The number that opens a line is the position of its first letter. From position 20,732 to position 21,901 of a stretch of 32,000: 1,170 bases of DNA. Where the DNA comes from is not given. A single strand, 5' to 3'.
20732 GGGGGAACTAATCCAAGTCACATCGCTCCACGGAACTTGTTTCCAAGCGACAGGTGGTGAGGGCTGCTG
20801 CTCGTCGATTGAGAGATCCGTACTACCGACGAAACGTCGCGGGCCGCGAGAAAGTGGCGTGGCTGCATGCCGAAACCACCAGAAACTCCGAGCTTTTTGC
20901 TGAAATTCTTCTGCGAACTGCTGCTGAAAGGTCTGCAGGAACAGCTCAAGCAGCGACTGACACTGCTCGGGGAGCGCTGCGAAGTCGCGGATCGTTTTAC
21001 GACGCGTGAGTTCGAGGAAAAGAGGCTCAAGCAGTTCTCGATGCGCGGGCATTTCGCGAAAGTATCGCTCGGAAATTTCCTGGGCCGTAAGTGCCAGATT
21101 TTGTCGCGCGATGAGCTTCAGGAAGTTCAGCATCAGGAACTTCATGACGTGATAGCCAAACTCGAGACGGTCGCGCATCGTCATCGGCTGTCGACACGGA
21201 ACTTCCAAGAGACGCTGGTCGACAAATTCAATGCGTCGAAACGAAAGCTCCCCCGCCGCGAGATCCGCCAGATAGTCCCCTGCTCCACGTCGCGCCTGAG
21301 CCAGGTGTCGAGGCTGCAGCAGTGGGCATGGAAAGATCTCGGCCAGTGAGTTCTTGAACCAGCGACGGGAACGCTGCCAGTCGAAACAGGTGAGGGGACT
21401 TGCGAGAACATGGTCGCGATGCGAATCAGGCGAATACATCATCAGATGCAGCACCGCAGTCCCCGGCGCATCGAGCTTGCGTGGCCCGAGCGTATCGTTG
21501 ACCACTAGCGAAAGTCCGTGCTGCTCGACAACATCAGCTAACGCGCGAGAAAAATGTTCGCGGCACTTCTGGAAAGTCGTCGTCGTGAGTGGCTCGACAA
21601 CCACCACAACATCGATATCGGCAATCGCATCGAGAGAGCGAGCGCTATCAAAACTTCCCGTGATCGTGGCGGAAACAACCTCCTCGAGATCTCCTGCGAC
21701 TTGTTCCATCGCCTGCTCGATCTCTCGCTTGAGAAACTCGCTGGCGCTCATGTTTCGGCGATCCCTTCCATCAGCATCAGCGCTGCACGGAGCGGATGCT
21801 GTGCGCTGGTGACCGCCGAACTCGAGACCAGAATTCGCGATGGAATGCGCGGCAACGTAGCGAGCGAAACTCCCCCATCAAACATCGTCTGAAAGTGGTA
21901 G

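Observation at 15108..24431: Eight-gene co-directional locus joining a Gtr/YfhO-type three-component glycosylation set to pentulose-5-phosphate enzymes: candidate undescribed envelope decoration pathway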

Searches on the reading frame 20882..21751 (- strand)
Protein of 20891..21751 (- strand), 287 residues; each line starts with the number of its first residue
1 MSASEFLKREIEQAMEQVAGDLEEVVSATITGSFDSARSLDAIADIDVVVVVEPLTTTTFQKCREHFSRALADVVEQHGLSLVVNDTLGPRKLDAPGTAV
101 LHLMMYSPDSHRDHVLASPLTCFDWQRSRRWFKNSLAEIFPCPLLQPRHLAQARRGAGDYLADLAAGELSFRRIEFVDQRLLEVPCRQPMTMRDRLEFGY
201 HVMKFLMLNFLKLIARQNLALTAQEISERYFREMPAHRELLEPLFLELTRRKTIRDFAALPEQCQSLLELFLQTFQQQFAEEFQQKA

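Call 16: search_solved_structures(query=window:20891-21751:-, max_evalue=10, show_alignments=2)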
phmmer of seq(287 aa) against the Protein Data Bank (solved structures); distinct sequences matched with E-value up to 10: 2.
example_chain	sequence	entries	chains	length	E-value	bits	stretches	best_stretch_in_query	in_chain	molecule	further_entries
4rv1_A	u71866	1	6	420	0.033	16.7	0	18-77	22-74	Engineered Protein OR497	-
4hxt_A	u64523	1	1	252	0.055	16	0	17-76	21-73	De Novo Protein OR329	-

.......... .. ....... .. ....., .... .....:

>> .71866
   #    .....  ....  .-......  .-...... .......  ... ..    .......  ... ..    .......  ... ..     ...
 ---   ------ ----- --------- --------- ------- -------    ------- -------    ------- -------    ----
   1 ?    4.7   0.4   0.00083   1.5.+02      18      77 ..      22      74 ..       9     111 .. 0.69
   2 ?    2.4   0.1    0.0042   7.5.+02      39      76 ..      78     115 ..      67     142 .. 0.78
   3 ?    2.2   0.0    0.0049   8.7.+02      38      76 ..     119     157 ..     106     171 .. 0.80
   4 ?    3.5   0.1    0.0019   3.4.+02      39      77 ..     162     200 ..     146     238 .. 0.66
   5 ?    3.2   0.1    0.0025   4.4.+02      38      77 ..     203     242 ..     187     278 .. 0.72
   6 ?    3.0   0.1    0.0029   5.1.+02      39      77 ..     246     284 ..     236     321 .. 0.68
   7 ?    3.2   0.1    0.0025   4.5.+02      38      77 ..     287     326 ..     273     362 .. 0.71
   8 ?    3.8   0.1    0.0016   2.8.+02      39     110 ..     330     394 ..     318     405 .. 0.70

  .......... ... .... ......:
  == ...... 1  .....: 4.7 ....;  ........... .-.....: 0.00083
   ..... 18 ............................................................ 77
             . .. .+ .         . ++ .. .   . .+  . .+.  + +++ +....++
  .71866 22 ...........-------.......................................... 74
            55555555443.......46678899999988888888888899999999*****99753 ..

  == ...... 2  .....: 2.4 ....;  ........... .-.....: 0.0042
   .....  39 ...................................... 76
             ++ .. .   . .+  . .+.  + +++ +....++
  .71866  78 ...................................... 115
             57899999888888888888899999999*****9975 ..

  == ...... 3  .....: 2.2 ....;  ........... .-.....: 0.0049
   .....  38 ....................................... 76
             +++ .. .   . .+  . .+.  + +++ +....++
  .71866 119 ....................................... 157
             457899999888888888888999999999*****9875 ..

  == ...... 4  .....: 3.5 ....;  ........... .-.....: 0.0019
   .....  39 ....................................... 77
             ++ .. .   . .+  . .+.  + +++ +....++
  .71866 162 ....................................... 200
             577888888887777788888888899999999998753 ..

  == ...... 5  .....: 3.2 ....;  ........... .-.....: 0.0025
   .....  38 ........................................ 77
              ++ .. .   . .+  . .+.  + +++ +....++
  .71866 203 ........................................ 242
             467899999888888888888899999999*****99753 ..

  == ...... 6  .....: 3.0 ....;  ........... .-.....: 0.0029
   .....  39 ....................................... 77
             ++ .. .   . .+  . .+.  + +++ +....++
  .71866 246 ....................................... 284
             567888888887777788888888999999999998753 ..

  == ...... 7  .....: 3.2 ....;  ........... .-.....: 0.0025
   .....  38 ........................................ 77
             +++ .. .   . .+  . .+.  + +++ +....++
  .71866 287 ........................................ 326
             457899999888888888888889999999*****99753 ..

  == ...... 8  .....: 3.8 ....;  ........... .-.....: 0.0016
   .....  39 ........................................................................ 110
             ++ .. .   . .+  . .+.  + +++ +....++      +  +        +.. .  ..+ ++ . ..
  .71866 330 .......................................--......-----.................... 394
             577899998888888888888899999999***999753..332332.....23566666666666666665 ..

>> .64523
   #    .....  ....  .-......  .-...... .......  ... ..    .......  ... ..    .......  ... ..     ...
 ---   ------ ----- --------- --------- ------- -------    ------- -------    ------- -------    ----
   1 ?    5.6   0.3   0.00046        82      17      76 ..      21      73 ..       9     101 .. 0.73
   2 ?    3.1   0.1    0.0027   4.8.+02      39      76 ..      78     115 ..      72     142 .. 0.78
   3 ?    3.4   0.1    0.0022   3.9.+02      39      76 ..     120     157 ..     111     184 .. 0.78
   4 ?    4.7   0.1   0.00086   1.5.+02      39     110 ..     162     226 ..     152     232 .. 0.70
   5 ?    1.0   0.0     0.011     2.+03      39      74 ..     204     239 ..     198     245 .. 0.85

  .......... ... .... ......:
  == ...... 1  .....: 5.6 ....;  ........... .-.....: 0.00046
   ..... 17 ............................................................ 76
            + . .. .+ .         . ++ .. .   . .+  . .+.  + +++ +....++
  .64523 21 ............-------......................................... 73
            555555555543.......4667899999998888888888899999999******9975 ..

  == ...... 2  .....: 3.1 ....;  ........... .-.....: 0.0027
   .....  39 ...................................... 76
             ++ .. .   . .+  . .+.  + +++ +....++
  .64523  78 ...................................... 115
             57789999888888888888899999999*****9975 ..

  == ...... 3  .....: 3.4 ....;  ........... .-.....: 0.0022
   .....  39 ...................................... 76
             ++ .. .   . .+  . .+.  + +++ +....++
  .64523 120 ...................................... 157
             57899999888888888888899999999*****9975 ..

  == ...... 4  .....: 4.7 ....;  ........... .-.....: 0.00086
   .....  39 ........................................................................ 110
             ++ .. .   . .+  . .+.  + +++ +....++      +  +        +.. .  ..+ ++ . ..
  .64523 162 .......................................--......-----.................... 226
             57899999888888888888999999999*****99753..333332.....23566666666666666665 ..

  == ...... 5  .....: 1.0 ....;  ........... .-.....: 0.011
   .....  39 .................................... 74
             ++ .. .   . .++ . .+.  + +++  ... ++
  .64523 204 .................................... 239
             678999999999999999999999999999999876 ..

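Call 59: search_solved_structures(query=A9, max_evalue=10, show_alignments=3)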
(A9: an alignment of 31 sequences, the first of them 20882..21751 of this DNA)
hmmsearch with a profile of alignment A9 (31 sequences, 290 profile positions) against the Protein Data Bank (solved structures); distinct sequences matched with E-value up to 10: 4.
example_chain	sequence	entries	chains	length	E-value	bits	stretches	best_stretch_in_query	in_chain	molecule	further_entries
6egc_A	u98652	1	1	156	0.13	14.9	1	220-281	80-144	SC_2L4HC2_23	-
9ntn_G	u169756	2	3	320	0.25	13.9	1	6-74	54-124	CdnD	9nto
6iac_D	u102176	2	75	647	0.81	12.2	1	225-277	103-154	Minor structural protein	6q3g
6iab_A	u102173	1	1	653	0.82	12.2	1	225-277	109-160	Tail Fiber of phage P68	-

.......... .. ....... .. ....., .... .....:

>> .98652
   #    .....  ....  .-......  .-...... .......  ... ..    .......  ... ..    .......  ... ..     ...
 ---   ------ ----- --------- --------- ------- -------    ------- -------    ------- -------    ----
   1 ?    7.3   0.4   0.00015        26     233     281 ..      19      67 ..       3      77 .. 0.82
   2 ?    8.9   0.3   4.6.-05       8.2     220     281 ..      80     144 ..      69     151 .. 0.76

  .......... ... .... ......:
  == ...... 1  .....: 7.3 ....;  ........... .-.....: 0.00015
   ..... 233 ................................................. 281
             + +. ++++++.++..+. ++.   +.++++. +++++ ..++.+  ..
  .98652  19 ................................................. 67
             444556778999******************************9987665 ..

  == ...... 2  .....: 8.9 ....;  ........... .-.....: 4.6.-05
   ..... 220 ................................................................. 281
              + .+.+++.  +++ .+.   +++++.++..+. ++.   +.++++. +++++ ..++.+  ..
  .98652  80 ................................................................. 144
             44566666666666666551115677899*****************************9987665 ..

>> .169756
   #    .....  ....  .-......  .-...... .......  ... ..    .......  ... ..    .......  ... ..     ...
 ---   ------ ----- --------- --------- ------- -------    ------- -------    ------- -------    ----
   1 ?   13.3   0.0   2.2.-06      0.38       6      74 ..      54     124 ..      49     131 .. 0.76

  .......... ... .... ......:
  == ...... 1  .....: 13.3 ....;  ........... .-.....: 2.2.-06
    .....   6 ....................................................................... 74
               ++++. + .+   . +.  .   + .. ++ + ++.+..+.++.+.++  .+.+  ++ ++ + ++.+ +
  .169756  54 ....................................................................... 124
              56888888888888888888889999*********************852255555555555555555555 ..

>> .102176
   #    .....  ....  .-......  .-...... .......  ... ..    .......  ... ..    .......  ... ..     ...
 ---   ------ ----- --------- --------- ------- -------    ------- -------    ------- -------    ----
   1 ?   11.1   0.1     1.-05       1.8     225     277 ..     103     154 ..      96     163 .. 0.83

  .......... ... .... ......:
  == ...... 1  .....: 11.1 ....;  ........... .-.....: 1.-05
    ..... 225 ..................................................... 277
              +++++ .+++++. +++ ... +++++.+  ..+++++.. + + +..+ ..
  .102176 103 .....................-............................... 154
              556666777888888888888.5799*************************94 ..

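Call 60: search_protein_families(library=pfam, alignment_id=A9, max_evalue=10)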
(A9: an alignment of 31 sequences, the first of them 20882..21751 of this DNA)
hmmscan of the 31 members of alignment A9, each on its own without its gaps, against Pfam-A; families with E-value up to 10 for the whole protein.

A. member 1, window:20882-21751:- (290 aa): 2 families
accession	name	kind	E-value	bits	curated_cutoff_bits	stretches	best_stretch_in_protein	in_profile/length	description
PF14792.12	DNA_pol_B_palm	-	0.055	14.1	25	1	10-78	9-73/113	DNA polymerase beta palm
PF23391.1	DUF7100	-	0.07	12.7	27.3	1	153-232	72-150/335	Domain of unknown function (DUF7100)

B. families by the number of members that match (of 31 scanned): 20 families
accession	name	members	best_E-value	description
PF01909.29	NTP_transf_2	29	4.2e-06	Nucleotidyltransferase domain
PF18765.7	Polbeta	14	0.004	Polymerase beta, Nucleotidyltransferase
PF04439.18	Adenyl_transf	6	0.0079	Streptomycin adenylyltransferase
PF14792.12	DNA_pol_B_palm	2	0.055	DNA polymerase beta palm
PF20547.3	DUF6761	2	0.06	Family of unknown function (DUF6761)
PF06977.17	SdiA-regulated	2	0.11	SdiA-regulated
PF20219.3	DUF6579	1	0.024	Family of unknown function (DUF6579)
PF15859.10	DEC1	1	0.046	Deleted in esophageal cancer 1 family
PF06050.19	HGD-D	1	0.054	2-hydroxyglutaryl-CoA dehydratase, D-component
PF23391.1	DUF7100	1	0.07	Domain of unknown function (DUF7100)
PF03295.19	Pox_TAA1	1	0.1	Poxvirus trans-activator protein A1 C-terminal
PF04273.18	BLH_phosphatase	1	0.14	Beta-lactamase hydrolase-like protein, phosphatase-like domain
PF24627.1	PUMA_CC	1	0.14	PUMA coiled-coil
PF24038.1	DUF7347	1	0.18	Domain of unknown function (DUF7347)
PF11876.13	TsiV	1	0.2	Type VI immunity for VRR-NUC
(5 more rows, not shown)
